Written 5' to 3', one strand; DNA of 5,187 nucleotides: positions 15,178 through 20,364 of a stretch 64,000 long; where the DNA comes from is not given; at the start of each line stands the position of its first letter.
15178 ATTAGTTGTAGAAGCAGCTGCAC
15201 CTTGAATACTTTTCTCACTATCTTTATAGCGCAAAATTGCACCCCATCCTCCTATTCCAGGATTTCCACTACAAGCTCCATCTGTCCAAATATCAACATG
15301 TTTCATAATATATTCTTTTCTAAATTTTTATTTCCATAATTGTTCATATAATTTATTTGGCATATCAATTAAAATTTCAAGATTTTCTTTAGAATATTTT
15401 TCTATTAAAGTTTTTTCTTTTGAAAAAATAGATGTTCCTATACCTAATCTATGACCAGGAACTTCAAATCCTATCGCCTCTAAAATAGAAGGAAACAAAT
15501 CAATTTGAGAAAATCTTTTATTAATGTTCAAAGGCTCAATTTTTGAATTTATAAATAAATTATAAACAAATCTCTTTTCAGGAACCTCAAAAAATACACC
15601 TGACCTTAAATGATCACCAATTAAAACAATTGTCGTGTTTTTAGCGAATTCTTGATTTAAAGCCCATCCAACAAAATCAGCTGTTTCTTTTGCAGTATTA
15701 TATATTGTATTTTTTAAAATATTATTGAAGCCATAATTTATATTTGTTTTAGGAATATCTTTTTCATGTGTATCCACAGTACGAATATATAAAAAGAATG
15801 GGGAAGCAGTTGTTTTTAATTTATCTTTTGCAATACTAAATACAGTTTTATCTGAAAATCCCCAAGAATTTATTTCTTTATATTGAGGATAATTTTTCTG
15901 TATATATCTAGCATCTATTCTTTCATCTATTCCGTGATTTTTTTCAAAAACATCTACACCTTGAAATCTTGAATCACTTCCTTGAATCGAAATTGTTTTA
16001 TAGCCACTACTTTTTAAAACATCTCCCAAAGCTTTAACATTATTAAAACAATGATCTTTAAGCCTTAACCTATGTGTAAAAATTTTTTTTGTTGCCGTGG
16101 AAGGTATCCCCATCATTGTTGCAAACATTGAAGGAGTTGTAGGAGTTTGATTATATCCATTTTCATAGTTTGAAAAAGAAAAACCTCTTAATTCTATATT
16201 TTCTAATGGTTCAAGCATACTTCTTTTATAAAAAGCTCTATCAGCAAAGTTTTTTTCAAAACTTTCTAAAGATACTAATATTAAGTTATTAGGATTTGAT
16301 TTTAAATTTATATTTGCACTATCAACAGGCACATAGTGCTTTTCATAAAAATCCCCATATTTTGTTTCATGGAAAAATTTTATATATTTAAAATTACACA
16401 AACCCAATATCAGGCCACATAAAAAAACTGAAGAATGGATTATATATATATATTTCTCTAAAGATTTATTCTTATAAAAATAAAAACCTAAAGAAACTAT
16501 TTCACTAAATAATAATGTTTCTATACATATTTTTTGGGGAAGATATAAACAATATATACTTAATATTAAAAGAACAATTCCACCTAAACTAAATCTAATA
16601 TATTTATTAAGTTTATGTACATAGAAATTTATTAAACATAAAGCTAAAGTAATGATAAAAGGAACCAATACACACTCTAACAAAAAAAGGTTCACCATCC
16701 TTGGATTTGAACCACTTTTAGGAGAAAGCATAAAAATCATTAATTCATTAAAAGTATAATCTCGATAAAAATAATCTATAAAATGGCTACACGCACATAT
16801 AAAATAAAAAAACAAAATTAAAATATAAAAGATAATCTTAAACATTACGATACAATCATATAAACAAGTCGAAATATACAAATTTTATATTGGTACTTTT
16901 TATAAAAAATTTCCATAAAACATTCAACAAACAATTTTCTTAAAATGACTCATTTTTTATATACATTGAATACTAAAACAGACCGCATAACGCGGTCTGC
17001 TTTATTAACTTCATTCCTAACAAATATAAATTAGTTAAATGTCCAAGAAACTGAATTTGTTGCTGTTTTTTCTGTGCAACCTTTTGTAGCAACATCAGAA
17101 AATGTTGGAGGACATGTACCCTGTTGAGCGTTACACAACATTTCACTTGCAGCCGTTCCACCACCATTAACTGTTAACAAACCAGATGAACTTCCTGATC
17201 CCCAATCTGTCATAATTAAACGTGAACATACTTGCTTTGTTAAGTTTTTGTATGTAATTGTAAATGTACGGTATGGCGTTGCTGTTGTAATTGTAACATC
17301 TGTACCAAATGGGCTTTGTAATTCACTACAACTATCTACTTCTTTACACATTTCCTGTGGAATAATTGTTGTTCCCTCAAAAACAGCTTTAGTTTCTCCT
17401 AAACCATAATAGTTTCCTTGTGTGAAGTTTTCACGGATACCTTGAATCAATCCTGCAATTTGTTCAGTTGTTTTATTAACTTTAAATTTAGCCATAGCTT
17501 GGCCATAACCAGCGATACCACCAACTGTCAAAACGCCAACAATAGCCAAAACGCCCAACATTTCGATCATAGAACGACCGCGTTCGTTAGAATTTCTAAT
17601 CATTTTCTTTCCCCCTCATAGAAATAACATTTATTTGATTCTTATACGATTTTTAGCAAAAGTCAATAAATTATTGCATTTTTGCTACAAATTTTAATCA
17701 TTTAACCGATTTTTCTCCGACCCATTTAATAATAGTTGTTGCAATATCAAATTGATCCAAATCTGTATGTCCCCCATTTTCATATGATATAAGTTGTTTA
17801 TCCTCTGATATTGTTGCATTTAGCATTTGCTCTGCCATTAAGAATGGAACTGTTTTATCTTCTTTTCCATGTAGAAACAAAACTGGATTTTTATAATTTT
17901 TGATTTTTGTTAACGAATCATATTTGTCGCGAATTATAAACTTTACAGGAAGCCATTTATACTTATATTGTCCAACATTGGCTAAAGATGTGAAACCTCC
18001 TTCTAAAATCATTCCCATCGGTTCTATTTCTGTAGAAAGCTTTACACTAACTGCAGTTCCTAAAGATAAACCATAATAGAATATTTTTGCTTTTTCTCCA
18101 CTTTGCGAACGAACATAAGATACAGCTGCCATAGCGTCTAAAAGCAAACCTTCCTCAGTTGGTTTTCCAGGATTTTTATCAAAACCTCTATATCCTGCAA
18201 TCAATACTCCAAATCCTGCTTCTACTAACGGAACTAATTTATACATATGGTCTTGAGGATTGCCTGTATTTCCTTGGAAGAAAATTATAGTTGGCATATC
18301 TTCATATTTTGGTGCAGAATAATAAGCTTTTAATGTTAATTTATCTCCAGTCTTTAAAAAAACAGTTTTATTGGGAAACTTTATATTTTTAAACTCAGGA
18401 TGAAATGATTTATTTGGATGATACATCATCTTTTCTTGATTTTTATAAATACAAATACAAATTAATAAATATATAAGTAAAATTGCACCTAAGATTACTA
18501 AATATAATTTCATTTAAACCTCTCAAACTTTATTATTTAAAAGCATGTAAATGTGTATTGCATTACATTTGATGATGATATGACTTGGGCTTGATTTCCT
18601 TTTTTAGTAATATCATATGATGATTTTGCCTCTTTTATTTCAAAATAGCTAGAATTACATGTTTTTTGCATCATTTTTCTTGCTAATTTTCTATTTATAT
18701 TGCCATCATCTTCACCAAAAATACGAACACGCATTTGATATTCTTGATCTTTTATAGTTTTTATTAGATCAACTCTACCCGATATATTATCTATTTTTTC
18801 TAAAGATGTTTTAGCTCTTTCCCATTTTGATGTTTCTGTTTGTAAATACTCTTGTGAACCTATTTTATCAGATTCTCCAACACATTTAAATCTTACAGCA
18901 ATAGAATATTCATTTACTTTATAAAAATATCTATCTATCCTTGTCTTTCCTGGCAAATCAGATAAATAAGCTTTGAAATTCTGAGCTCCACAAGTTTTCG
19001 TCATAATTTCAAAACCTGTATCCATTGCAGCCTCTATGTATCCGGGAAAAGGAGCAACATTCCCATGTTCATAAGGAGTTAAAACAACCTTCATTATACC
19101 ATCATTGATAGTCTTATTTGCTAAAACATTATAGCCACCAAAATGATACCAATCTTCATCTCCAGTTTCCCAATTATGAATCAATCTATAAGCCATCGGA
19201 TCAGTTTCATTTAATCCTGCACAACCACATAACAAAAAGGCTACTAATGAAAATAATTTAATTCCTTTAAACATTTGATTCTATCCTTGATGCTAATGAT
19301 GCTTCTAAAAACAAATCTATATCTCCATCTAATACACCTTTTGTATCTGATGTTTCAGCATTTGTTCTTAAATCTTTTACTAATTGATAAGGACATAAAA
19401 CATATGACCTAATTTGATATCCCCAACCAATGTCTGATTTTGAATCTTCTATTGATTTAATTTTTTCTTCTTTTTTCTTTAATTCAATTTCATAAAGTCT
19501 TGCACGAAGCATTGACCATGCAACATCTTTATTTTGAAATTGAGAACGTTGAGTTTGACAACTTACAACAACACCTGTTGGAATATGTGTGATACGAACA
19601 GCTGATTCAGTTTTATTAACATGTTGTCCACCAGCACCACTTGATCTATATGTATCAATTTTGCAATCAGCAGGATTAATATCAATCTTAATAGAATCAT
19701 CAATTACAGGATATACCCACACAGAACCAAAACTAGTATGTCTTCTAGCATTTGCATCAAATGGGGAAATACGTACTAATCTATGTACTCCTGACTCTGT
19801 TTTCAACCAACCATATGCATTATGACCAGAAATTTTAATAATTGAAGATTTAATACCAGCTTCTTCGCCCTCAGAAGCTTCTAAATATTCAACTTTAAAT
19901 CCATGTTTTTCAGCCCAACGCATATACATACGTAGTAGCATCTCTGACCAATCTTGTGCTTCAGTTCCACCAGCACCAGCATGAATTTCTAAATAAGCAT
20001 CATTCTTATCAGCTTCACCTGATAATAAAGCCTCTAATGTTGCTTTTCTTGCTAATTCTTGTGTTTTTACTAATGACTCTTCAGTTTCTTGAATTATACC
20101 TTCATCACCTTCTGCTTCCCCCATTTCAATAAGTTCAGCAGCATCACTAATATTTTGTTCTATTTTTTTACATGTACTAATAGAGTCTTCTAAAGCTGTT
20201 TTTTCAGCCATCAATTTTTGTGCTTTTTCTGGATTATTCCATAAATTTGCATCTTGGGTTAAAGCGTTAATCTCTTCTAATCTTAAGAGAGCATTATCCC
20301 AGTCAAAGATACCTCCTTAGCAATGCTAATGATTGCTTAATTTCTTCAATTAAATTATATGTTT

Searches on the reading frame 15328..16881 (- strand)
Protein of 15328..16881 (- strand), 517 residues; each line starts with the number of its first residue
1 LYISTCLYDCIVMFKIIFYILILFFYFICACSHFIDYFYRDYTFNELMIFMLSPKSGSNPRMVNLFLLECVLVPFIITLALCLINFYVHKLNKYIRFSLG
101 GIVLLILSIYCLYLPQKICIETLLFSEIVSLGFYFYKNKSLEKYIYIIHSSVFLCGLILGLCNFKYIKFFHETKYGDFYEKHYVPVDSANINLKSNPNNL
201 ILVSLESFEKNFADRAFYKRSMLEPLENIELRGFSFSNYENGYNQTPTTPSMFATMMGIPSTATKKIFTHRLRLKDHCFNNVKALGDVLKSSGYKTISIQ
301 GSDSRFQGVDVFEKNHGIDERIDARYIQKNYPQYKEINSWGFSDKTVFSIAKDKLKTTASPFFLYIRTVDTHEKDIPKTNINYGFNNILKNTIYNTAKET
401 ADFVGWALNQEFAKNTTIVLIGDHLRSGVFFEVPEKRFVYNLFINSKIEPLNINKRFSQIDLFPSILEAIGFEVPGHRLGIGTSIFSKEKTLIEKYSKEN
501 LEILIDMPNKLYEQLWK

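Call 68: search_protein_families(library=pfam, proteins=[window:15328-16881:-], max_evalue=0.000001)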
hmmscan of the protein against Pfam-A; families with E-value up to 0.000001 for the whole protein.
window:15328-16881:- (517 aa): 1 family
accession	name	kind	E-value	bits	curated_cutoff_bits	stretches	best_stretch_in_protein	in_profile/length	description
PF00884.28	Sulfatase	-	1.2e-20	74.4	25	1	199-471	2-300/301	Sulfatase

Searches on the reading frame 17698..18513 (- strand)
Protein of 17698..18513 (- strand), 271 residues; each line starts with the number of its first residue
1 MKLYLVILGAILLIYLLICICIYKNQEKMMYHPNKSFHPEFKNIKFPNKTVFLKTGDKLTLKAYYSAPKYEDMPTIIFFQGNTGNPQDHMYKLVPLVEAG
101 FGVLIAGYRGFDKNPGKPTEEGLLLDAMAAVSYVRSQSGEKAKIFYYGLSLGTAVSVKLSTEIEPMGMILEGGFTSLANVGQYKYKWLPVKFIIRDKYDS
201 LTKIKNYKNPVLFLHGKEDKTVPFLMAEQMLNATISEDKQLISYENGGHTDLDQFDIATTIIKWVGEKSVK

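Call 68: search_protein_families(library=pfam, proteins=[window:17698-18513:-], max_evalue=0.000001)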
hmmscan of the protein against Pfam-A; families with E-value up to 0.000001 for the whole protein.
window:17698-18513:- (271 aa): 2 families
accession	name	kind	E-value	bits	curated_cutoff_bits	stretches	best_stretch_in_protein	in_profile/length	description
PF12146.15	Hydrolase_4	-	3.1e-12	46.8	27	0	203-250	186-233/239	Serine aminopeptidase, S33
PF00561.26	Abhydrolase_1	-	1.2e-07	32.1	25.8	0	74-157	1-84/245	alpha/beta hydrolase fold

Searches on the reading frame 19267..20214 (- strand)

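Call 9: search_protein_families(library=ncbifam, proteins=[window:19267-20214:-], max_evalue=0.00001)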
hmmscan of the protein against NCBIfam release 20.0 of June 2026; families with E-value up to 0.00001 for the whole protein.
window:19267-20214:- (315 aa): 5 families
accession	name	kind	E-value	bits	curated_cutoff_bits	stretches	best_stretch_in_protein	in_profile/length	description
TIGR00020.2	prfB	exception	1.2e-145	484.9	370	1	2-307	47-352/353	peptide chain release factor 2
TIGR00019.1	prfA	equivalog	2.6e-78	263.4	423.25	1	9-311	50-351/361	peptide chain release factor 1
NF001859.2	PRK00591.1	equivalog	7e-78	262.1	400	1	6-309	38-341/347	peptide chain release factor 1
TIGR03072.1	release_prfH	equivalog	9.7e-36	123.2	166.65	1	74-256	2-180/200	peptide chain release factor H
NF006718.0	PRK09256.1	equivalog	1.4e-10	41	100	1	176-209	9-42/140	alternative ribosome rescue aminoacyl-tRNA hydrolase ArfB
